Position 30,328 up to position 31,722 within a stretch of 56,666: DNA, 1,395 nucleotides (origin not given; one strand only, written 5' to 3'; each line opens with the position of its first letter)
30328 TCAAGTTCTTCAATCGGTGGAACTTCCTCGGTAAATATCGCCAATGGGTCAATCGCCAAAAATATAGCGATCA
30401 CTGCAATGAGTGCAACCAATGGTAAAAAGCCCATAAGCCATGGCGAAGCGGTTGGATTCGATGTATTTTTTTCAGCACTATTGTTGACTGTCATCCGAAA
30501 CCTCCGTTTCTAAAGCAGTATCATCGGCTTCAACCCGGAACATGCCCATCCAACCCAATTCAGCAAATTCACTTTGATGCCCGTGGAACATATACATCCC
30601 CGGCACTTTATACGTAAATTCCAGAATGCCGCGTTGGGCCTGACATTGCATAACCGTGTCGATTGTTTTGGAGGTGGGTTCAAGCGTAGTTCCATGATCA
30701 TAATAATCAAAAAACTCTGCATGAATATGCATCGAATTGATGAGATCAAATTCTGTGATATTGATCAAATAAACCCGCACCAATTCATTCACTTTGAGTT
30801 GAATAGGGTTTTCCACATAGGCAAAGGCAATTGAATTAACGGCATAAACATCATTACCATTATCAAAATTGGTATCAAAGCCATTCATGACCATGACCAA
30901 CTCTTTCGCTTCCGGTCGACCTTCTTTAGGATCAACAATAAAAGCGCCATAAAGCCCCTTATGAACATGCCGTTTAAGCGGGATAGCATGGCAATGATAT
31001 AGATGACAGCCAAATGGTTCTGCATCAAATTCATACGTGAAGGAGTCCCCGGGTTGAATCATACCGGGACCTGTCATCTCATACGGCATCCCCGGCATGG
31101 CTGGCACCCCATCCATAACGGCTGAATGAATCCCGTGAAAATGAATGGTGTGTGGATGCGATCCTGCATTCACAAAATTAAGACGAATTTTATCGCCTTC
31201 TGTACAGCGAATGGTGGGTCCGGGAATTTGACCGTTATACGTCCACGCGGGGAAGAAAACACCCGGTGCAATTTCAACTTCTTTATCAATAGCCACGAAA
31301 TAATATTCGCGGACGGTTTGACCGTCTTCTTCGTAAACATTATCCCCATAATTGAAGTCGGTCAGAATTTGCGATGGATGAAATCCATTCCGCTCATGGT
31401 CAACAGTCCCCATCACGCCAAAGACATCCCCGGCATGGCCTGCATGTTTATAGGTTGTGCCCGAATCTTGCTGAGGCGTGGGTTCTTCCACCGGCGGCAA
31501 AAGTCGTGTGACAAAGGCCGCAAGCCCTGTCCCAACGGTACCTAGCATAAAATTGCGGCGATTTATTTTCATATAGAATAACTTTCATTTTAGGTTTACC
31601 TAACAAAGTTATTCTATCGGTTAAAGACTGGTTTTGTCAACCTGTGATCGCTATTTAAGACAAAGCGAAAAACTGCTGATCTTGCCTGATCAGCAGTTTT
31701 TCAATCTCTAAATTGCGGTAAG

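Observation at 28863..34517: Copper-handling island: an MbnP/MbnH-type pair next to a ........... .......-ZIP-cytochrome c unit, with no methanobactin or TonB genes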

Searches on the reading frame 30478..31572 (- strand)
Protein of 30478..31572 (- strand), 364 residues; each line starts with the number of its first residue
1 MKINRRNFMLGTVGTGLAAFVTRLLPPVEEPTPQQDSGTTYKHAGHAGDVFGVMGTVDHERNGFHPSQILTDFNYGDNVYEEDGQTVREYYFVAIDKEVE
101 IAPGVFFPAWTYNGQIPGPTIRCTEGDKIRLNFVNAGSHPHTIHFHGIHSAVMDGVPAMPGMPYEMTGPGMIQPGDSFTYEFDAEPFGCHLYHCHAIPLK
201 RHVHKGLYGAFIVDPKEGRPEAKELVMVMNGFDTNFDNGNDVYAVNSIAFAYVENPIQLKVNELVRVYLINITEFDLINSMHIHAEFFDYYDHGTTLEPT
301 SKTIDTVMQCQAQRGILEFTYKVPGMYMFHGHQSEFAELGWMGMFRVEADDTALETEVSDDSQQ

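Call 3: search_protein_families(library=ncbifam, proteins=[window:30478-31572:-], max_evalue=0.01)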
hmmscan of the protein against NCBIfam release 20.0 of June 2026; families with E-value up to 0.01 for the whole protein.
window:30478-31572:- (364 aa): 8 families
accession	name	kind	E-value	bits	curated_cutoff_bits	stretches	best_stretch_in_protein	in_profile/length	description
TIGR02376.1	Cu_nitrite_red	equivalog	1.8e-30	106.4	296.3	2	81-224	21-157/326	copper-containing nitrite reductase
TIGR01480.1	copper_res_A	subfamily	3.9e-27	95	478.95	2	104-223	61-170/593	copper resistance system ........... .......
TIGR03388.1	ascorbase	equivalog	1.9e-19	69.8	614.8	2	111-222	24-128/542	L-ascorbate oxidase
TIGR03389.1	laccase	equivalog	6.3e-13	48.4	558.9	1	110-220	25-127/539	laccase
NF008205.1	PRK10965.1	equivalog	4.8e-09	35.6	525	1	109-217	67-167/529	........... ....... CueO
NF045554.1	AmiPhnlOxPhsA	equivalog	7.1e-06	24.9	950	1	109-143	45-79/581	O-aminophenol oxidase PhsA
TIGR03390.1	ascorbOXfungal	equivalog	0.00029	19.5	445.35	1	112-196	32-114/538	L-ascorbate oxidase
NF008135.0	PRK10883.1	equivalog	0.0054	15.3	581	1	108-149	66-107/471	cell division protein FtsP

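Call 4: search_protein_families(library=pfam, proteins=[window:30478-31572:-], max_evalue=0.01)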
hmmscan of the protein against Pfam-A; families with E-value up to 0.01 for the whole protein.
window:30478-31572:- (364 aa): 2 families
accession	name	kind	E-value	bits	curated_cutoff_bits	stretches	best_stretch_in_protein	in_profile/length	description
PF07732.21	Cu-oxidase_3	-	1.7e-25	89.8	21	1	107-217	15-118/119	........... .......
PF07731.20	Cu-oxidase_2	-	4e-23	82.1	20.4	2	237-349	22-135/137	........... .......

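Call 20: find_homologous_proteins(query=window:30478-31572:-, max_evalue=1e-10)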
Query window:30478-31572:- (364 aa): 8000 proteins with E <= 1e-10 among 8000 candidates; the best 120 are listed.
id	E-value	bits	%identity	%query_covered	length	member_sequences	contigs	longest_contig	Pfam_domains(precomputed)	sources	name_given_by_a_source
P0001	2.8e-213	726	81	100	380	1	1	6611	PF07731.21,PF07732.22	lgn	-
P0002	9.5e-192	655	74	99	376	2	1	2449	PF07731.21,PF07732.22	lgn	-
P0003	1.3e-190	651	76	96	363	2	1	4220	PF07731.21,PF07732.22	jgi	jgi:FtsP/CotA-like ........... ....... with cupredoxin domain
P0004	5.5e-188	643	76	95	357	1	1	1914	PF07731.21,PF07732.22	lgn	-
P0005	3.8e-187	640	77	95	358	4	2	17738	PF07731.21,PF07732.22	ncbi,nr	ncbi:MAG: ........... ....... domain-containing protein [Chloroflexi bacterium]|nr:multicopper oxida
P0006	1.1e-186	638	75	96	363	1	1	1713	PF07731.21,PF07732.22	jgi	jgi:FtsP/CotA-like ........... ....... with cupredoxin domain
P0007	8.6e-186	635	72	99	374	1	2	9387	PF07731.21,PF07732.22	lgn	-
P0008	1.0e-182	625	74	96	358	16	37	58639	PF07731.21,PF07732.22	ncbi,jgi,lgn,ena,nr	ncbi:MAG: copper oxidase [Chloroflexi bacterium]|nr:MAG: copper oxidase [Chloroflexota bacterium]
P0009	3.0e-182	624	73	96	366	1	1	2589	PF07731.21,PF07732.22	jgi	jgi:FtsP/CotA-like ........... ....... with cupredoxin domain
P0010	2.8e-181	621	73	96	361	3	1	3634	PF07731.21,PF07732.22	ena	-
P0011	2.1e-177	608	73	89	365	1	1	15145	PF07731.21,PF07732.22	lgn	-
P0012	4.3e-176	603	71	96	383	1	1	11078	PF07731.21,PF07732.22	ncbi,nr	ncbi:MAG: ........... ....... domain-containing protein [Chloroflexi bacterium]|nr:multicopper oxida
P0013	2.9e-172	591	70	95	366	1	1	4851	PF07731.21,PF07732.22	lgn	-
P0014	3.6e-172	591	71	96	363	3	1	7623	PF07731.21,PF07732.22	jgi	jgi:FtsP/CotA-like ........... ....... with cupredoxin domain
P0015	5.5e-172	590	70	95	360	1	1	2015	PF07731.21,PF07732.22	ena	-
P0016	5.7e-172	590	69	97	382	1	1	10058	PF07731.21,PF07732.22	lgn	-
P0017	1.4e-171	589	69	97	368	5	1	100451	PF07731.21,PF07732.22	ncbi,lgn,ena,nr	ncbi:MAG: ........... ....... domain-containing protein [Chloroflexi bacterium]|nr:multicopper oxida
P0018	1.2e-170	585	70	98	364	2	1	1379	PF07731.21,PF07732.22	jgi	jgi:FtsP/CotA-like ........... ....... with cupredoxin domain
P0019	1.7e-170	585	70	96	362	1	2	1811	PF07731.21,PF07732.22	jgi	jgi:manganese oxidase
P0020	5.9e-170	583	70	95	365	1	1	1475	PF07731.21,PF07732.22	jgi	jgi:FtsP/CotA-like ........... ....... with cupredoxin domain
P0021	7.8e-170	583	69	96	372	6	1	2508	PF07731.21,PF07732.22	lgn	-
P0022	1.0e-168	579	70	95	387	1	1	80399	PF07731.21,PF07732.22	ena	-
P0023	2.9e-168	578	70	96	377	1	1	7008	PF07731.21,PF07732.22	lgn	-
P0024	5.8e-168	577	67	97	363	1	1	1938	PF07731.21,PF07732.22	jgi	jgi:FtsP/CotA-like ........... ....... with cupredoxin domain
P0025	3.0e-167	574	70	96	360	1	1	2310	PF07731.21,PF07732.22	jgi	jgi:manganese oxidase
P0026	6.6e-167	573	70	95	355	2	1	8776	PF07731.21,PF07732.22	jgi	jgi:FtsP/CotA-like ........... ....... with cupredoxin domain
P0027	6.8e-167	573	67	97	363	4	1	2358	PF07731.21,PF07732.22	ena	-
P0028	1.1e-166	572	67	97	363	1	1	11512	PF07731.21,PF07732.22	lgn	-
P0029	1.4e-166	572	69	95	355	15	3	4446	PF07731.21,PF07732.22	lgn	-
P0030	2.1e-166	572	72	90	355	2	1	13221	PF07731.21,PF07732.22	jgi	jgi:FtsP/CotA-like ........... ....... with cupredoxin domain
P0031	1.3e-165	569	67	96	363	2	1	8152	PF07731.21,PF07732.22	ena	-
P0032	9.0e-163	560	65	97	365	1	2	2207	PF07731.21,PF07732.22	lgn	-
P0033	9.3e-159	546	66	96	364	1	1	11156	PF07731.21,PF07732.22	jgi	jgi:FtsP/CotA-like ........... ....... with cupredoxin domain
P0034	1.2e-157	543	73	83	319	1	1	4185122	PF07731.21,PF07732.22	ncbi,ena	-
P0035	2.0e-155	535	69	89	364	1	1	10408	PF07731.21,PF07732.22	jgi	jgi:FtsP/CotA-like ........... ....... with cupredoxin domain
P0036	8.4e-154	530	65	99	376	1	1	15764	PF07731.21,PF07732.22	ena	-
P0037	4.0e-153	528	70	84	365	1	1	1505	PF07731.21,PF07732.22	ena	-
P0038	7.9e-153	527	64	96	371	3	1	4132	PF07731.21,PF07732.22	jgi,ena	-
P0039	2.8e-151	522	66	94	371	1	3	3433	PF07731.21,PF07732.22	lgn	-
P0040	6.8e-151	521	63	96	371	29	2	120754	PF07731.21,PF07732.22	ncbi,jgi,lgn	-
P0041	1.4e-150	519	67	90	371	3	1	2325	PF07731.21,PF07732.22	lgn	-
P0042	1.7e-150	519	63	95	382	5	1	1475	PF07731.21,PF07732.22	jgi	-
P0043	2.4e-150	519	62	98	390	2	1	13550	PF07731.21,PF07732.22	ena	-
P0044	2.7e-150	519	72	83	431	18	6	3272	PF07731.21,PF07732.22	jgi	jgi:FtsP/CotA-like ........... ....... with cupredoxin domain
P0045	3.0e-150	518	62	99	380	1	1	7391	PF07731.21,PF07732.22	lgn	-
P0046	3.1e-150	518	71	84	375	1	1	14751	PF07731.21,PF07732.22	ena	-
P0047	3.7e-150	518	61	99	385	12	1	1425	PF07731.21,PF07732.22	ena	-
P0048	3.9e-150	518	72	81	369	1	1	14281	PF07731.21,PF07732.22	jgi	jgi:manganese oxidase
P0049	3.9e-150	518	71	84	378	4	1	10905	PF07731.21,PF07732.22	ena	-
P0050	4.5e-150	518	72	83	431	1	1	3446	PF07731.21,PF07732.22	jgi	jgi:FtsP/CotA-like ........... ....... with cupredoxin domain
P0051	1.1e-149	517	64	94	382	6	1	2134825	PF07731.21,PF07732.22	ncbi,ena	-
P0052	1.5e-149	516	62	99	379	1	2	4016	PF07731.21,PF07732.22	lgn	-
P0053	1.9e-149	516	68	88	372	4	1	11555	PF07731.21,PF07732.22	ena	-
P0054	2.2e-149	516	62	99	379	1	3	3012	PF07731.21,PF07732.22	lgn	-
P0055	2.4e-149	515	63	95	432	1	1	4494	PF07731.21,PF07732.22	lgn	-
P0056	3.2e-149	515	64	95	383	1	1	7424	PF07731.21,PF07732.22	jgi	-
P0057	4.7e-149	514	76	77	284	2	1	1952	PF07731.21,PF07732.22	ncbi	-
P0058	5.3e-149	514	64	96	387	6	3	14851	PF07731.21,PF07732.22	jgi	jgi:FtsP/CotA-like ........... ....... with cupredoxin domain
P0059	9.2e-149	514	62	97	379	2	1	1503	PF07731.21,PF07732.22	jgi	-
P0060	1.3e-148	513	63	96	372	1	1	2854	PF07731.21,PF07732.22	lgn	-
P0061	2.4e-148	512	62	96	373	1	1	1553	PF07731.21,PF07732.22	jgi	jgi:FtsP/CotA-like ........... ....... with cupredoxin domain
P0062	3.1e-148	512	64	95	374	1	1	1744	PF07731.21,PF07732.22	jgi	jgi:FtsP/CotA-like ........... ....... with cupredoxin domain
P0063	3.2e-148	512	63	96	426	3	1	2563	PF07731.21,PF07732.22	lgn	-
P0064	3.3e-148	512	61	98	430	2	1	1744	PF07731.21,PF07732.22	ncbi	-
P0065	3.8e-148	511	63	95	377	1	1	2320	PF07731.21,PF07732.22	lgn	-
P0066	4.5e-148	511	61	99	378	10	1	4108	PF07731.21,PF07732.22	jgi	jgi:FtsP/CotA-like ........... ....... with cupredoxin domain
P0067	7.2e-148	511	64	94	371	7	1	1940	PF07731.21,PF07732.22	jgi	jgi:FtsP/CotA-like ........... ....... with cupredoxin domain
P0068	7.4e-148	511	69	84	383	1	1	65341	PF07731.21,PF07732.22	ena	-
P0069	7.8e-148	510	68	84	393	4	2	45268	PF07731.21,PF07732.22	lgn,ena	-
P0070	8.6e-148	510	67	87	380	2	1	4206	PF07731.21,PF07732.22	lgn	-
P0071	1.3e-147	510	63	96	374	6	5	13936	PF07731.21,PF07732.22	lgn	-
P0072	1.3e-147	510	63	95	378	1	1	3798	PF07731.21,PF07732.22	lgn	-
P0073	1.5e-147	510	62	94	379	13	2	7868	PF07731.21,PF07732.22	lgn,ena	-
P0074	1.6e-147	509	67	87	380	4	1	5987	PF07731.21,PF07732.22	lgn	-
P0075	1.9e-147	509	64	94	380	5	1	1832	PF07731.21,PF07732.22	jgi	jgi:FtsP/CotA-like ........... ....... with cupredoxin domain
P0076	1.9e-147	509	62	98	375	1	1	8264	PF07731.21,PF07732.22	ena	-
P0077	2.0e-147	509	63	95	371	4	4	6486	PF07731.21,PF07732.22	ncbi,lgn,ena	-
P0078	2.1e-147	509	61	96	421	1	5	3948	PF07731.21,PF07732.22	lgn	-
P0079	2.4e-147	509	63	94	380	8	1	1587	PF07731.21,PF07732.22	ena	-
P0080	2.4e-147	509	63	99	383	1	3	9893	PF07731.21,PF07732.22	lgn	-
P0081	3.6e-147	508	62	95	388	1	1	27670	PF07731.21,PF07732.22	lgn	-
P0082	3.6e-147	508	64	95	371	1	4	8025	PF07731.21,PF07732.22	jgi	jgi:FtsP/CotA-like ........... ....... with cupredoxin domain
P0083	3.7e-147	508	69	81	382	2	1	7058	PF07731.21,PF07732.22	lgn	-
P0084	3.8e-147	508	63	95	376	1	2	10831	PF07731.21,PF07732.22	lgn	-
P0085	5.0e-147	508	63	96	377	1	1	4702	PF07731.21,PF07732.22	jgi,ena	-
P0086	6.2e-147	507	70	83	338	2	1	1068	PF07731.21,PF07732.22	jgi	jgi:FtsP/CotA-like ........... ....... with cupredoxin domain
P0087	6.6e-147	507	67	84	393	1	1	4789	PF07731.21,PF07732.22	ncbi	-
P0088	6.8e-147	507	60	99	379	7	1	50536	PF07731.21,PF07732.22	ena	-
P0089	7.2e-147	507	60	98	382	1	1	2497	PF07731.21,PF07732.22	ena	-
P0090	7.3e-147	507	61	94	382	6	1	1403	PF07731.21,PF07732.22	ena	-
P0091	7.7e-147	507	63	95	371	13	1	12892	PF07731.21,PF07732.22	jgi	jgi:FtsP/CotA-like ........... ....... with cupredoxin domain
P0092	8.0e-147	507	61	99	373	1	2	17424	PF07731.21,PF07732.22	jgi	jgi:FtsP/CotA-like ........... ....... with cupredoxin domain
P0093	8.8e-147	507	61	99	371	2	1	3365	PF07731.21,PF07732.22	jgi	jgi:FtsP/CotA-like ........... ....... with cupredoxin domain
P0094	1.3e-146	506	62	96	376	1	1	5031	PF07731.21,PF07732.22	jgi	jgi:FtsP/CotA-like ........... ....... with cupredoxin domain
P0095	1.7e-146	506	62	99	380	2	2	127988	PF07731.21,PF07732.22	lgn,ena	-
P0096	1.9e-146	506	66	90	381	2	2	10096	PF07731.21,PF07732.22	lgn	-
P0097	1.9e-146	506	63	96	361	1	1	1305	PF07731.21,PF07732.22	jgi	jgi:FtsP/CotA-like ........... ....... with cupredoxin domain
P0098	2.3e-146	506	63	95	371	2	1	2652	PF07731.21,PF07732.22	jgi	jgi:FtsP/CotA-like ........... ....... with cupredoxin domain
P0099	2.4e-146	506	63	95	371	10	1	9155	PF07731.21,PF07732.22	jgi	jgi:FtsP/CotA-like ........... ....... with cupredoxin domain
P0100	2.5e-146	506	61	99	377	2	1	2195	PF07731.21,PF07732.22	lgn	-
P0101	2.6e-146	505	62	94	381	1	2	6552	PF07731.21,PF07732.22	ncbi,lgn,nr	ncbi:MAG: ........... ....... domain-containing protein [Caldilineaceae bacterium]|nr:multicopper ox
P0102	2.7e-146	505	62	95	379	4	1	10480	PF07731.21,PF07732.22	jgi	jgi:manganese oxidase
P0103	3.0e-146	505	62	99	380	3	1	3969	PF07731.21,PF07732.22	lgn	-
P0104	3.5e-146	505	62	96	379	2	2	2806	PF07731.21,PF07732.22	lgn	-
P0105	4.6e-146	505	66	88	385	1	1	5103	PF07731.21,PF07732.22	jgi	jgi:FtsP/CotA-like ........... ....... with cupredoxin domain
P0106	4.6e-146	505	61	94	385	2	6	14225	PF07731.21,PF07732.22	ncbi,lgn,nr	ncbi:MAG: copper oxidase [Chloroflexi bacterium]|nr:MAG: copper oxidase [Chloroflexota bacterium]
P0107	6.2e-146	504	61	94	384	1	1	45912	PF07731.21,PF07732.22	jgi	jgi:FtsP/CotA-like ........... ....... with cupredoxin domain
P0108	6.8e-146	504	61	98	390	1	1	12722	PF07731.21,PF07732.22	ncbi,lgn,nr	ncbi:MAG TPA: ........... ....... domain-containing protein [Caldilineaceae bacterium]|nr:multicoppe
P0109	8.0e-146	504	65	92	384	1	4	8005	PF07731.21,PF07732.22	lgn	-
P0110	8.3e-146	504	62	95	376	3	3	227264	PF07731.21,PF07732.22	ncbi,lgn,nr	ncbi:MAG: copper oxidase [Caldilinea sp. CFX5]|nr:copper oxidase [Caldilinea sp. CFX5]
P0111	8.6e-146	504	68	85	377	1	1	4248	PF07731.21,PF07732.22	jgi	jgi:FtsP/CotA-like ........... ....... with cupredoxin domain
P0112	9.9e-146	504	69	86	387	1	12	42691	PF07731.21,PF07732.22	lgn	-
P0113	1.0e-145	503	60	98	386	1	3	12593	PF07731.21,PF07732.22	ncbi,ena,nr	ncbi:MAG: copper oxidase [Chloroflexi bacterium]|nr:MAG: copper oxidase [Chloroflexota bacterium]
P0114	1.1e-145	503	70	81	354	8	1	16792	PF07731.21,PF07732.22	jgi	-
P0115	1.2e-145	503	62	99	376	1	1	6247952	PF07731.21,PF07732.22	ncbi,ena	-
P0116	1.2e-145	503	67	85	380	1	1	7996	PF07731.21,PF07732.22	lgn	-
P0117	1.8e-145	503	65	91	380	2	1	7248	PF07731.21,PF07732.22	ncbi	-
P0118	1.9e-145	503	61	98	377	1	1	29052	PF07731.21,PF07732.22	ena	-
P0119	1.9e-145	503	62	95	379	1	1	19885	PF07731.21,PF07732.22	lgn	-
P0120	2.5e-145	502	68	88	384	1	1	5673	PF07731.21,PF07732.22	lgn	-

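Call 22: search_solved_structures(query=A1, max_evalue=0.001, show_alignments=2)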
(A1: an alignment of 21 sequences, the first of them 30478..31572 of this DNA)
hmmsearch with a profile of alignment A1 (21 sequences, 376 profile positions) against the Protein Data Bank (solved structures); distinct sequences matched with E-value up to 0.001: 297 (the best 60 are shown).
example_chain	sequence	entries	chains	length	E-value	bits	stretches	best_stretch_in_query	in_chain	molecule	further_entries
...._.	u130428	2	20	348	2.6e-169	566.2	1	41-345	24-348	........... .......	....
3gdc_A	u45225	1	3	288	2.2e-135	454.6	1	59-344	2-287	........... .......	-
9cck_C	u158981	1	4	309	2.5e-57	197.7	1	86-351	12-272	Copper-containing nitrite reductase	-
9cck_A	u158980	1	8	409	6.7e-57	196.2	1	86-351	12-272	Copper-containing nitrite reductase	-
2zwn_A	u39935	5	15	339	1.2e-37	132.9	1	92-231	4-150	two-domain type laccase | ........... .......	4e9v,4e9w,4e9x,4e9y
3g5w_A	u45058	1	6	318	3.4e-35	124.8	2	92-217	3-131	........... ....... type 1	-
3wia_A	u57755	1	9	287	6.7e-33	117.3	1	95-348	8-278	Nitrite reductase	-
3wkq_A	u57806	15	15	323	1.2e-32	116.4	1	95-348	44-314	Nitrite reductase | Copper-containing nitrite reductase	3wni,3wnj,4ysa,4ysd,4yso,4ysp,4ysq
9kws_A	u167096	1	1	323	1.2e-32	116.4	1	95-348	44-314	Copper-containing nitrite reductase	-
3wi9_A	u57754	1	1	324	1.2e-32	116.4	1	95-348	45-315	Nitrite reductase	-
9kwt_A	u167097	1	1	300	1.4e-32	116.3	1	95-346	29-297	Copper-containing nitrite reductase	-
3x1e_A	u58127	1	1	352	1.4e-32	116.2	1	95-348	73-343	Nitrite reductase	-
9kwv_A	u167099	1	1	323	2.7e-31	112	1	95-348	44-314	Copper-containing nitrite reductase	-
3x1f_A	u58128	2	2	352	3.1e-31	111.8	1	95-348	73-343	Nitrite reductase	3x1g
3wkp_A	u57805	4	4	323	3.7e-31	111.5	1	95-348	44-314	Nitrite reductase | Copper-containing nitrite reductase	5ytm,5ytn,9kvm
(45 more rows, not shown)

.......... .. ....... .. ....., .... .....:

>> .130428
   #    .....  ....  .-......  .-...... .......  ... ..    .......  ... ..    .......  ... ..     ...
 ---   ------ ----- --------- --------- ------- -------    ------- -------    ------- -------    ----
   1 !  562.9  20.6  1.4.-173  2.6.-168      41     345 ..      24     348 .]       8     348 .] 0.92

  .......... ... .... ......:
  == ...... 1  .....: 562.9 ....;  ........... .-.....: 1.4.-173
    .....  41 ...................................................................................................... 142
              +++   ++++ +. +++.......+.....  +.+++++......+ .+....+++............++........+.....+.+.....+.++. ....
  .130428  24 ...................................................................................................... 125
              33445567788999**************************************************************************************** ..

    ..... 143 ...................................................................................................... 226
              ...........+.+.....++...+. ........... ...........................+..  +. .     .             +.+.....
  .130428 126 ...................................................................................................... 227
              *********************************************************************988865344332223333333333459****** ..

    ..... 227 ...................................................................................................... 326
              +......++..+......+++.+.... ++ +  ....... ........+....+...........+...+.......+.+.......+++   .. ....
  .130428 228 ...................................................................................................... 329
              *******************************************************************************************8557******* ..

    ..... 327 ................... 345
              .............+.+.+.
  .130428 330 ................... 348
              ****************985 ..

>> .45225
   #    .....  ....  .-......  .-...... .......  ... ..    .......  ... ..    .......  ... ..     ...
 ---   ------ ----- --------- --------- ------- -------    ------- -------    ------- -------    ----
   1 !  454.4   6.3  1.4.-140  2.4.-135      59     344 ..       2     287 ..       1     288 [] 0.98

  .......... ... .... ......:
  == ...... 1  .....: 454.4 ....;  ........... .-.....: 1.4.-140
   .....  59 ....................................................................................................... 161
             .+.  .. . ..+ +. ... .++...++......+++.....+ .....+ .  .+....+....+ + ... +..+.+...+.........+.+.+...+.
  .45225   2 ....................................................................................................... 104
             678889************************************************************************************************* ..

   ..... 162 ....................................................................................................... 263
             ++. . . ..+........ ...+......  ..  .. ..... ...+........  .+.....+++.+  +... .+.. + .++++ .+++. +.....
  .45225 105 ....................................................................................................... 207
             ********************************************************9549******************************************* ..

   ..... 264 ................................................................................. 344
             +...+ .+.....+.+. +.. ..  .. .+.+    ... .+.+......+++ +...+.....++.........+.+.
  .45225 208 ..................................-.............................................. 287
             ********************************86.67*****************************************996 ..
